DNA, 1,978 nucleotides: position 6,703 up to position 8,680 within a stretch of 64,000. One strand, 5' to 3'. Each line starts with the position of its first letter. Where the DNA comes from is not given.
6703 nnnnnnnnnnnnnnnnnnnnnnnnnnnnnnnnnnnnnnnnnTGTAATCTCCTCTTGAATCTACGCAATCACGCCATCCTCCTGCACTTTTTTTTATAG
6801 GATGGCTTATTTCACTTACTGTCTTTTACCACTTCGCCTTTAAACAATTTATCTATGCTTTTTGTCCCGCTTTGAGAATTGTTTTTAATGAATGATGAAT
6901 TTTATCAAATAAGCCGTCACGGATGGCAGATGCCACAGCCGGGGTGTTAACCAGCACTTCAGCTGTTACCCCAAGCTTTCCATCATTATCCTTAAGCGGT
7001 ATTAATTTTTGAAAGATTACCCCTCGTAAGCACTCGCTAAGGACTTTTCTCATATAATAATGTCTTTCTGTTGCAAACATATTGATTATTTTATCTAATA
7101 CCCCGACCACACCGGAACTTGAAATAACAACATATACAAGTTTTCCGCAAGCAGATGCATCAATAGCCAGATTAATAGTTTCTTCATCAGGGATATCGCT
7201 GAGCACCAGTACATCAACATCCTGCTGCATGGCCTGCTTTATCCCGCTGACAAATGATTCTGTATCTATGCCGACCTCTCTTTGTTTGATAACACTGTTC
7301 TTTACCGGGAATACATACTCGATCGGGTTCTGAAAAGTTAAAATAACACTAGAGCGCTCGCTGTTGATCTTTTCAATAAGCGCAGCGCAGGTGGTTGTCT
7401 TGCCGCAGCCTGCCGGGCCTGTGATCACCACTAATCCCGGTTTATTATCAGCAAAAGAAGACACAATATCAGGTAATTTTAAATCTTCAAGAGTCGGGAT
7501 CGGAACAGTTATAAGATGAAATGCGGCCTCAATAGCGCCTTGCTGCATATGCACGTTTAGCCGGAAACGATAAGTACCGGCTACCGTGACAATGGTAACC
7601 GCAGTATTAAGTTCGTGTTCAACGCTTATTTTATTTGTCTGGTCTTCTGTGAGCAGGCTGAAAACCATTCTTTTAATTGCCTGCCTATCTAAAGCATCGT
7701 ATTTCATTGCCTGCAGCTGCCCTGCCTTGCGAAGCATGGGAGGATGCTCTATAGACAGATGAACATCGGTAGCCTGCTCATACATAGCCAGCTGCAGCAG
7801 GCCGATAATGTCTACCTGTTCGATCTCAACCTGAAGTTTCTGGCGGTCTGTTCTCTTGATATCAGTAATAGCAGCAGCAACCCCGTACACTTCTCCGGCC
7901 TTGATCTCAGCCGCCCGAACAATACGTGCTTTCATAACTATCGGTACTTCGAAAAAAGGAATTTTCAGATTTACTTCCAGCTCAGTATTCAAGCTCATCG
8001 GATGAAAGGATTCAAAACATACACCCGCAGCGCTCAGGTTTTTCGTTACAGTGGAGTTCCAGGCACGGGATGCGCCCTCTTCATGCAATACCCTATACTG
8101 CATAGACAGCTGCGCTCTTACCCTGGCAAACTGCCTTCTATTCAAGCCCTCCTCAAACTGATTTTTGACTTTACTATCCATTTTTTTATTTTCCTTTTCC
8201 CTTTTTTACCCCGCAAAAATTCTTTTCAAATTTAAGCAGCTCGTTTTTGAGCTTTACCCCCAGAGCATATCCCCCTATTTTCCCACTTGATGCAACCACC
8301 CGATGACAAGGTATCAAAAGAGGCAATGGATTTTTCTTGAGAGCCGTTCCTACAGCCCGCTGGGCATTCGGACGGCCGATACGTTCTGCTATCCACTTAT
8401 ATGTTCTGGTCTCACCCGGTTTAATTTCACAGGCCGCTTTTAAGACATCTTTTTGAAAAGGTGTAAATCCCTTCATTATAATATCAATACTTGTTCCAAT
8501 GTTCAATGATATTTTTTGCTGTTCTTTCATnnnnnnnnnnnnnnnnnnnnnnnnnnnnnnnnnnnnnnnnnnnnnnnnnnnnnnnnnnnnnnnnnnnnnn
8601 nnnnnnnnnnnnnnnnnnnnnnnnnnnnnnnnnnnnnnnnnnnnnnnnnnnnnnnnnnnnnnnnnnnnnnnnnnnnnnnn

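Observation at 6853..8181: PilZ domain fused to the N-terminus of a complete PilT retraction ATPase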

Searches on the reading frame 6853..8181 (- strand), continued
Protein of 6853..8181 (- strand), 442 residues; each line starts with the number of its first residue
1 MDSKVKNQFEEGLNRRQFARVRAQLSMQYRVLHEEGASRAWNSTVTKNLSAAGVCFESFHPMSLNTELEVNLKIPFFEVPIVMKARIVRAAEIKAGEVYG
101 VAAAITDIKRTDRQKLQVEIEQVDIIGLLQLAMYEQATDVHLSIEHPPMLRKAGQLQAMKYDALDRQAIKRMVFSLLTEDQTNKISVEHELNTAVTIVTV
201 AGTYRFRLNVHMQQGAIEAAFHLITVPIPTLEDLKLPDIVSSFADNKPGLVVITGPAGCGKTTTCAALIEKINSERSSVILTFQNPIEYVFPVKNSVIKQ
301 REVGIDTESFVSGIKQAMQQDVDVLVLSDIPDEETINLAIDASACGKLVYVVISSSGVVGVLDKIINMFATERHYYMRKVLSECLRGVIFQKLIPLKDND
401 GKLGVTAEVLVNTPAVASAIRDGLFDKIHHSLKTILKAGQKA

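Call 62: search_protein_families(library=ncbifam, proteins=[L017:8007-9401:+, L013:3044-4447:+, L012:5425-6846:+, L021:7986-9374:+, L008:6517-7899:+, L009:7965-9359:+, L006:8001-9320:+, L053:2185-3231:+], max_evalue=1e-30)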
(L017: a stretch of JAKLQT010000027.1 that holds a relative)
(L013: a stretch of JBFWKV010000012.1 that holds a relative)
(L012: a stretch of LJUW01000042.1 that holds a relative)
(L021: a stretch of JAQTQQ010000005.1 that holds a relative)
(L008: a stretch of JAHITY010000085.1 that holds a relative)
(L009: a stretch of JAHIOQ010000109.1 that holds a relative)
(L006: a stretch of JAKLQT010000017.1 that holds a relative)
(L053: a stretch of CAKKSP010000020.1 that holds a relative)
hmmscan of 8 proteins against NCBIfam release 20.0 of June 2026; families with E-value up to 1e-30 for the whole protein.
L017:8007-9401:+ (464 aa): 6 families
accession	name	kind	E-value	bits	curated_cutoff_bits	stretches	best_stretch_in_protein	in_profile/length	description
TIGR01420.1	pilT_fam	subfamily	1.6e-123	412.3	319.1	1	120-457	2-339/343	PilT/PilU family type 4a pilus ATPase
TIGR02525.1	plasmid_TraJ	equivalog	2.6e-43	148.4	368.3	1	207-453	116-364/372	plasmid transfer ATPase TraJ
TIGR02524.1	dot_icm_DotB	equivalog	6.7e-40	137.4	463.3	1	120-449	6-347/358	Dot/Icm type IV secretion system ATPase DotB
NF041000.1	ATPase_ComGA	equivalog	4.9e-36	124.1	300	1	213-387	98-266/267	competence type IV pilus ATPase ComGA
TIGR02533.1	type_II_gspE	equivalog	1.3e-32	113.1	630.25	1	235-359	238-358/486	type II secretion system ATPase GspE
TIGR02538.1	type_IV_pilB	equivalog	3.9e-31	108.3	675.65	1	240-360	316-432/564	type IV-A pilus assembly ATPase PilB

L013:3044-4447:+ (467 aa): 7 families
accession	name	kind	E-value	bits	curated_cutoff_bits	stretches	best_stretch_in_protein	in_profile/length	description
TIGR01420.1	pilT_fam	subfamily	1.5e-135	451.9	319.1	1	123-453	2-332/343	PilT/PilU family type 4a pilus ATPase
TIGR02525.1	plasmid_TraJ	equivalog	8.1e-43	146.8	368.3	1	126-411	15-319/372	plasmid transfer ATPase TraJ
TIGR02524.1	dot_icm_DotB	equivalog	3.6e-42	144.8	463.3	1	121-449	4-344/358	Dot/Icm type IV secretion system ATPase DotB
TIGR02533.1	type_II_gspE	equivalog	9.4e-38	130.1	630.25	1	237-363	237-359/486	type II secretion system ATPase GspE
TIGR02538.1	type_IV_pilB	equivalog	1.6e-37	129.4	675.65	1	241-363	314-432/564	type IV-A pilus assembly ATPase PilB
NF041000.1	ATPase_ComGA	equivalog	6.3e-35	120.5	300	1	235-389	120-265/267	competence type IV pilus ATPase ComGA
NF007755.0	PRK10436.1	equivalog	3.3e-33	115.1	617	1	111-388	79-354/465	type II secretion system protein GspE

L012:5425-6846:+ (473 aa): 8 families
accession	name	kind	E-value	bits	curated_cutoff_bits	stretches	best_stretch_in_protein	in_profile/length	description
TIGR01420.1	pilT_fam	subfamily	1e-126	422.8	319.1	1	118-456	2-340/343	PilT/PilU family type 4a pilus ATPase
TIGR02525.1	plasmid_TraJ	equivalog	3.7e-43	147.9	368.3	1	155-452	61-365/372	plasmid transfer ATPase TraJ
TIGR02538.1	type_IV_pilB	equivalog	1.7e-39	135.9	675.65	1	234-382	312-458/564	type IV-A pilus assembly ATPase PilB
TIGR02524.1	dot_icm_DotB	equivalog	2.4e-39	135.5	463.3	1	119-432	7-332/358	Dot/Icm type IV secretion system ATPase DotB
TIGR02533.1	type_II_gspE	equivalog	6.3e-37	127.4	630.25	1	222-384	223-379/486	type II secretion system ATPase GspE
NF041000.1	ATPase_ComGA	equivalog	2.6e-35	121.7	300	1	120-385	2-266/267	competence type IV pilus ATPase ComGA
NF007755.0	PRK10436.1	equivalog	2.6e-34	118.7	617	1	108-384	81-355/465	type II secretion system protein GspE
NF053534.1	T4PilAsmATPsTfpB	equivalog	6.2e-34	117.3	850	1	231-361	329-457/584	type IV pilus assembly ATPase TfpB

L021:7986-9374:+ (462 aa): 4 families
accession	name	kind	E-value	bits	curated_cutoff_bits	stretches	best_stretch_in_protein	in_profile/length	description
TIGR01420.1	pilT_fam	subfamily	2.8e-115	385.2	319.1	1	121-452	2-333/343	PilT/PilU family type 4a pilus ATPase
TIGR02525.1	plasmid_TraJ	equivalog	7.9e-39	133.7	368.3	1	180-414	83-324/372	plasmid transfer ATPase TraJ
NF041000.1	ATPase_ComGA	equivalog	4e-37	127.7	300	1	123-388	2-266/267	competence type IV pilus ATPase ComGA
TIGR02524.1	dot_icm_DotB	equivalog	4.7e-36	124.7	463.3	1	122-454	7-351/358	Dot/Icm type IV secretion system ATPase DotB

L008:6517-7899:+ (460 aa): 1 family
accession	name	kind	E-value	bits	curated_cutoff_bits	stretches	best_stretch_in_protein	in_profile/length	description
TIGR01420.1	pilT_fam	subfamily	2.5e-83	280.2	319.1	1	121-454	2-331/343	PilT/PilU family type 4a pilus ATPase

L009:7965-9359:+ (464 aa): 1 family
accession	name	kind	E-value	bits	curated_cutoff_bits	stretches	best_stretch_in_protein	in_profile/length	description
TIGR01420.1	pilT_fam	subfamily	1e-73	248.6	319.1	1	124-459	2-334/343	PilT/PilU family type 4a pilus ATPase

L006:8001-9320:+ (439 aa): 1 family
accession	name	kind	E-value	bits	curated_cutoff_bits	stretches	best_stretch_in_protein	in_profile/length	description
TIGR01420.1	pilT_fam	subfamily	1.1e-88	297.8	319.1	1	128-438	4-310/343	PilT/PilU family type 4a pilus ATPase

L053:2185-3231:+ (348 aa): 8 families
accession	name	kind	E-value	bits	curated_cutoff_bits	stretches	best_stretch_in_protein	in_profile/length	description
TIGR01420.1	pilT_fam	subfamily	2.5e-138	461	319.1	1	3-342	2-341/343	PilT/PilU family type 4a pilus ATPase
TIGR02525.1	plasmid_TraJ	equivalog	6.8e-45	153.6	368.3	1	2-332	11-360/372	plasmid transfer ATPase TraJ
TIGR02524.1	dot_icm_DotB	equivalog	4.2e-43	147.9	463.3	1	3-331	6-346/358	Dot/Icm type IV secretion system ATPase DotB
TIGR02538.1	type_IV_pilB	equivalog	2.8e-41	141.8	675.65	1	3-243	185-432/564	type IV-A pilus assembly ATPase PilB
TIGR02533.1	type_II_gspE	equivalog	4.2e-41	141.1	630.25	1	6-243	116-359/486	type II secretion system ATPase GspE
NF007755.0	PRK10436.1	equivalog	6.7e-38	130.5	617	1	3-268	89-354/465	type II secretion system protein GspE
NF053534.1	T4PilAsmATPsTfpB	equivalog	4.5e-36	124.4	850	1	107-243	316-452/584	type IV pilus assembly ATPase TfpB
NF041000.1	ATPase_ComGA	equivalog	1.2e-35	122.9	300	1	117-270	122-266/267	competence type IV pilus ATPase ComGA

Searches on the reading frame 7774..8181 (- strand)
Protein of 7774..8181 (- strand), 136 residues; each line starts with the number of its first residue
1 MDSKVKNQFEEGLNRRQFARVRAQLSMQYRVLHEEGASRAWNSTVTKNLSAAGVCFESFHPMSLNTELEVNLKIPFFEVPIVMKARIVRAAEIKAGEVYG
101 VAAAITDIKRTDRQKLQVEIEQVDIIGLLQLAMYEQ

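Call 55: search_solved_structures(query=A3, max_evalue=1, show_alignments=2)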
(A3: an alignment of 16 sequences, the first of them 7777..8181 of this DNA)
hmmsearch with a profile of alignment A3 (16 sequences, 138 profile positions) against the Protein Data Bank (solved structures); distinct sequences matched with E-value up to 1: 3.
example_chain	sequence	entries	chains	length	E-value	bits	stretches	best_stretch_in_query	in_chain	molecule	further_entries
5vx6_A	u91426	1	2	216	7.6e-05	25.9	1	9-120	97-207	Uncharacterized protein YpfA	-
4i86_A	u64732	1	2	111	0.0025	20.9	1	13-90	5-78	Cellulose synthase 1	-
8g2z_1F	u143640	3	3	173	0.31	14.1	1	72-123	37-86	CFAP182A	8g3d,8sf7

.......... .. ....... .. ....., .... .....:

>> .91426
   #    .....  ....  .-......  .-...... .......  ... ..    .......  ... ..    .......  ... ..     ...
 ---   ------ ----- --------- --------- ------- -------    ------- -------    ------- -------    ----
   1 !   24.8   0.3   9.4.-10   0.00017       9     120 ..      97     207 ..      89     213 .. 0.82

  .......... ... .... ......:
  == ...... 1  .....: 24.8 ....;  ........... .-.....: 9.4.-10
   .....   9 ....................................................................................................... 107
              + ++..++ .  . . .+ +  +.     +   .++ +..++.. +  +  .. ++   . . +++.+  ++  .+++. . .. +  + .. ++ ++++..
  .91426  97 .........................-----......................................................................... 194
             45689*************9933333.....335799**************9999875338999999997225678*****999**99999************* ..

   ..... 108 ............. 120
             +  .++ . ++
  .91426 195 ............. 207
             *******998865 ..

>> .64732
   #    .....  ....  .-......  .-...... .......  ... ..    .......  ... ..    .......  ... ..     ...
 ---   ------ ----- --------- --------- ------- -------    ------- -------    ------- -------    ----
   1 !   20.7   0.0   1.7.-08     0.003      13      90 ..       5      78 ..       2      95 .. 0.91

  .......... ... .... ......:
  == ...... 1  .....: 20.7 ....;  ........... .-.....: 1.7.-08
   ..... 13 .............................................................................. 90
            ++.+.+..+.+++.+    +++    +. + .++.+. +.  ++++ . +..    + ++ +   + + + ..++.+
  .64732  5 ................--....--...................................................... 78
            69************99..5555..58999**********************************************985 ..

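Call 75: predict_structure(alignment_id=A4)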
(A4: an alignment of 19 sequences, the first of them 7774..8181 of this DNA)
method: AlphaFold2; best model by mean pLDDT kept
length: 136 residues; sequences in the alignment: 19
mean_pLDDT: 81.3   pTM: 0.71
mean pLDDT of the five models: 81.3, 81.3, 81.2, 81.1, 80.3
residues with pLDDT >= 90: 65; 70-90: 38; 50-70: 17; < 50: 16
segments of 3 or more residues with pLDDT < 50: 1-16
pLDDT, mean of each block of 10 residues (from residue 1): 42 52 89 79 93 92 94 90 96 91 96 88 67 66
secondary structure, 60 per line:
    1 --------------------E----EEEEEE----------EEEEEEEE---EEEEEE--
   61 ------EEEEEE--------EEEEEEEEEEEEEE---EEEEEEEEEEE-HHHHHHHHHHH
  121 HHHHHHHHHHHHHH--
elements in order: E26-31 E42-49 E53-58 E67-72 E81-94 E98-108 H110-134

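Call 77: fold_search(model_id=the predicted structure, library=pdb)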
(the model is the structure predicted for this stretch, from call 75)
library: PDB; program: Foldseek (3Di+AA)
matches with E <= 10: 728; with E <= 0.001: 29
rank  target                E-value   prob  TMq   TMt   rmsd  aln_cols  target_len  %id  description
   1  5vx6_B                8.9e-07  1.00  0.65  0.44   3.4       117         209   22  Structure of Bacillus subtilis Inhibitor of motility (MotI/DgrA) (released 2017-11-22)
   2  5vx6_A                1.4e-06  1.00  0.66  0.45   3.2       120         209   20  Structure of Bacillus subtilis Inhibitor of motility (MotI/DgrA) (released 2017-11-22)
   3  4xrn_C                5.5e-06  1.00  0.58  0.71   3.6       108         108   20  Pilz domain with c-di-gmp of a protein from Pseudomonas aeruginosa (released 2016-02-03)
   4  4xrn_B                1.4e-05  1.00  0.57  0.73   3.3       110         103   20  Pilz domain with c-di-gmp of a protein from Pseudomonas aeruginosa (released 2016-02-03)
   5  4rt1_B                1.6e-05  1.00  0.58  0.71   3.9       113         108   19  Structure of the Alg44 PilZ domain (R95A mutant) from Pseudomonas aeruginosa PAO1 in complex with c-di-GMP (released 2015-04-08)
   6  4xrn_D                2.1e-05  1.00  0.56  0.69   3.7       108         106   20  Pilz domain with c-di-gmp of a protein from Pseudomonas aeruginosa (released 2016-02-03)
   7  4rt1_A                2.4e-05  1.00  0.61  0.76   3.0       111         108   20  Structure of the Alg44 PilZ domain (R95A mutant) from Pseudomonas aeruginosa PAO1 in complex with c-di-GMP (released 2015-04-08)
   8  4xrn_A                3.2e-05  1.00  0.56  0.71   3.2       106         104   20  Pilz domain with c-di-gmp of a protein from Pseudomonas aeruginosa (released 2016-02-03)
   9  4rt0_A                3.6e-05  1.00  0.59  0.72   3.3       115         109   19  Structure of the Alg44 PilZ domain from Pseudomonas aeruginosa PAO1 in complex with c-di-GMP (released 2015-04-08)
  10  4rt0_B                4.0e-05  1.00  0.59  0.73   3.2       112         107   20  Structure of the Alg44 PilZ domain from Pseudomonas aeruginosa PAO1 in complex with c-di-GMP (released 2015-04-08)
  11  4rt0_C                4.2e-05  1.00  0.50  0.61   4.3       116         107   18  Structure of the Alg44 PilZ domain from Pseudomonas aeruginosa PAO1 in complex with c-di-GMP (released 2015-04-08)
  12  5y6g                  5.3e-05  1.00  0.65  0.67   4.2       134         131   13  PilZ domain with c-di-GMP of YcgR from Escherichia coli (released 2018-07-18)
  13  4p00_A                8.1e-05  1.00  0.54  0.12   3.7       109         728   15  Bacterial Cellulose Synthase in complex with cyclic-di-GMP and UDP (released 2014-04-09)
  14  8u0i                  8.5e-05  1.00  0.50  0.76   3.6        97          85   16  Crystal structure of PA0012 complexed with cyclic-di-GMP from Pseudomonas aeruginosa (released 2024-09-04)
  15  5y4r_D                1.3e-04  1.00  0.59  0.66   9.3       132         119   14  Structure of a methyltransferase complex (released 2017-11-29)
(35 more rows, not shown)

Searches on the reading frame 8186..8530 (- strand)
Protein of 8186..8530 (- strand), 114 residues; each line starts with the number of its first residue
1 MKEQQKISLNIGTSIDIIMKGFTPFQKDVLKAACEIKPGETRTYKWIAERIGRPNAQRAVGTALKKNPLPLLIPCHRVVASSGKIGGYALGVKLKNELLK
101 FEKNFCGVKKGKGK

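Call 8: search_protein_families(library=pfam, proteins=[window:8186-8530:-], max_evalue=0.0001)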
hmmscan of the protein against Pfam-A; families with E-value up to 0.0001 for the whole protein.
window:8186-8530:- (114 aa): 1 family
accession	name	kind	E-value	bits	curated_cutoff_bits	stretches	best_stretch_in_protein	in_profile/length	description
PF01035.26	DNA_binding_1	-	1.5e-31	108.5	27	1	24-103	1-80/81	6-O-methylguanine DNA methyltransferase, DNA binding domain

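Call 72: search_protein_families(library=ncbifam, proteins=[window:8186-8530:-], max_evalue=0.01)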
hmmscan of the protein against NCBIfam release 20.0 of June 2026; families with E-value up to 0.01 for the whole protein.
window:8186-8530:- (114 aa): 5 families
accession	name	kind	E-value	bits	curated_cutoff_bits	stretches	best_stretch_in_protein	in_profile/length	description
TIGR00589.1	ogt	superfamily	4.2e-31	106.8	46.4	1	23-102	1-80/80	methylated-DNA--[protein]-cysteine S-methyltransferase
NF011964.0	PRK15435.1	equivalog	5.5e-22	78.2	345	1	19-103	266-349/354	bifunctional DNA-binding transcriptional regulator/O6-methylguanine-DNA methyltransferase Ada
NF007626.0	PRK10286.1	equivalog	2.8e-20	73.1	192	1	20-103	84-167/171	methylated-DNA--[protein]-cysteine S-methyltransferase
NF041132.1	DNA_protcyst_Mta_Thcoc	equivalog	4.3e-15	56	250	1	17-102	85-168/169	methylated-DNA--protein-cysteine methyltransferase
NF003022.0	PRK03887.1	equivalog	1.8e-14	53.9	164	1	17-102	85-168/175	methylated-DNA--protein-cysteine methyltransferase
